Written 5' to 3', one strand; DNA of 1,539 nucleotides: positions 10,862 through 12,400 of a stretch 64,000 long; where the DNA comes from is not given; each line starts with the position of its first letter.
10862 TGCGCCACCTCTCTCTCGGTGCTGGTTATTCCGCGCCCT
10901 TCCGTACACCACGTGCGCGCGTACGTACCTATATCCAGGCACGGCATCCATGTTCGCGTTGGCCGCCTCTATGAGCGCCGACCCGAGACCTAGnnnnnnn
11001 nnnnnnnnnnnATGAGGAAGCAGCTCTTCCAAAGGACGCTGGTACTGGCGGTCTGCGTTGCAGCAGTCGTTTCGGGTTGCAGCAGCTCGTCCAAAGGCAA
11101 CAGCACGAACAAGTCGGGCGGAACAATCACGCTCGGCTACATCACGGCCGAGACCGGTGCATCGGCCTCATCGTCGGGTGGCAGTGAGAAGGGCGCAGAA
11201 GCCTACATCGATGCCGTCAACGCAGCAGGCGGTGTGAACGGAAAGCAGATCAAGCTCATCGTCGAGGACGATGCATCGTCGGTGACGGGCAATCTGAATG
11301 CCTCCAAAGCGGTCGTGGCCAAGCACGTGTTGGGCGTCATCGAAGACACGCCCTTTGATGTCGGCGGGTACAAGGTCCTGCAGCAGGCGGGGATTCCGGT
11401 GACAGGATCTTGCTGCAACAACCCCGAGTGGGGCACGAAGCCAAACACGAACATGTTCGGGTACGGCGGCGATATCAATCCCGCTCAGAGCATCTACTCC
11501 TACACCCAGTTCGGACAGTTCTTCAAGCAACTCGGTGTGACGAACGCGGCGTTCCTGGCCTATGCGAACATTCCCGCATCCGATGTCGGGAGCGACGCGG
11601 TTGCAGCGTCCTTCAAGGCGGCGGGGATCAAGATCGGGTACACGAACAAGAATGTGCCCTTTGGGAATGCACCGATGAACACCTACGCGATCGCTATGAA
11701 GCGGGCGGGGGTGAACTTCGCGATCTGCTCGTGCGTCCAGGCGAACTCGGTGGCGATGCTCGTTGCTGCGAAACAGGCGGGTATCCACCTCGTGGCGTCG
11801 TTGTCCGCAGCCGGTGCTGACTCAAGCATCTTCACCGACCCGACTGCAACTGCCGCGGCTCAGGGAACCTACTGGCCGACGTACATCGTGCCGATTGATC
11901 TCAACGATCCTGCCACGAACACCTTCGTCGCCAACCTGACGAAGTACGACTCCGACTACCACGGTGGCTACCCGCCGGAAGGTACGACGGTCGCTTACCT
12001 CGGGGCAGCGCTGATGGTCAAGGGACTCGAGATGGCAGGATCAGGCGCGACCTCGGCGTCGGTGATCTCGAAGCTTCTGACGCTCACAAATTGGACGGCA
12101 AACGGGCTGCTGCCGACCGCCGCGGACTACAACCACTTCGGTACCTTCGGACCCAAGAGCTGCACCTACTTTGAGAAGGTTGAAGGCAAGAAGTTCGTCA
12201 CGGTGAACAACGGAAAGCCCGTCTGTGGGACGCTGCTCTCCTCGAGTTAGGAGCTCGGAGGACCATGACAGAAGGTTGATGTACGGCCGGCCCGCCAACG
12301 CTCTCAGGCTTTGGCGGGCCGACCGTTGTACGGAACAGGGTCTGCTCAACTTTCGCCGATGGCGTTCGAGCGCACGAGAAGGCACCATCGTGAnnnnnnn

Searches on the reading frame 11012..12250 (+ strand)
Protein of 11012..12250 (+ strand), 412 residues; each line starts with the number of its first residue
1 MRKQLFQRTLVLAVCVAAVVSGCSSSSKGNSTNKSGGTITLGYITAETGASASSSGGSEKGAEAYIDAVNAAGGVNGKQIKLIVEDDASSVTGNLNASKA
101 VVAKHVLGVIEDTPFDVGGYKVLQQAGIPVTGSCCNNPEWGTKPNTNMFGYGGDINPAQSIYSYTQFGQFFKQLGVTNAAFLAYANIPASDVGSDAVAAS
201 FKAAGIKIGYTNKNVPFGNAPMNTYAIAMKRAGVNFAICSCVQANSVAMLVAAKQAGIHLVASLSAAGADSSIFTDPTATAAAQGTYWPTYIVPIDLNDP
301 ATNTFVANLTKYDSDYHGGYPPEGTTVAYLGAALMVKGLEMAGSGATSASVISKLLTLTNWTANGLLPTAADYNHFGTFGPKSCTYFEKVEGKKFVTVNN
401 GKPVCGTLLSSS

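Call 41: search_protein_families(library=pfam, proteins=[window:11012-12250:+])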
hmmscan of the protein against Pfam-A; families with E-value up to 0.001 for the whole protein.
window:11012-12250:+ (412 aa): 2 families
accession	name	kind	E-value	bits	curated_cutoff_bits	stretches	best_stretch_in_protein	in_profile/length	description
PF13458.12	Peripla_BP_6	-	4.5e-47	161.8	31.7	1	38-369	1-319/343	Periplasmic binding protein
PF13433.12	Peripla_BP_5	-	3.8e-05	23.4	27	1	40-105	2-67/363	Periplasmic binding protein domain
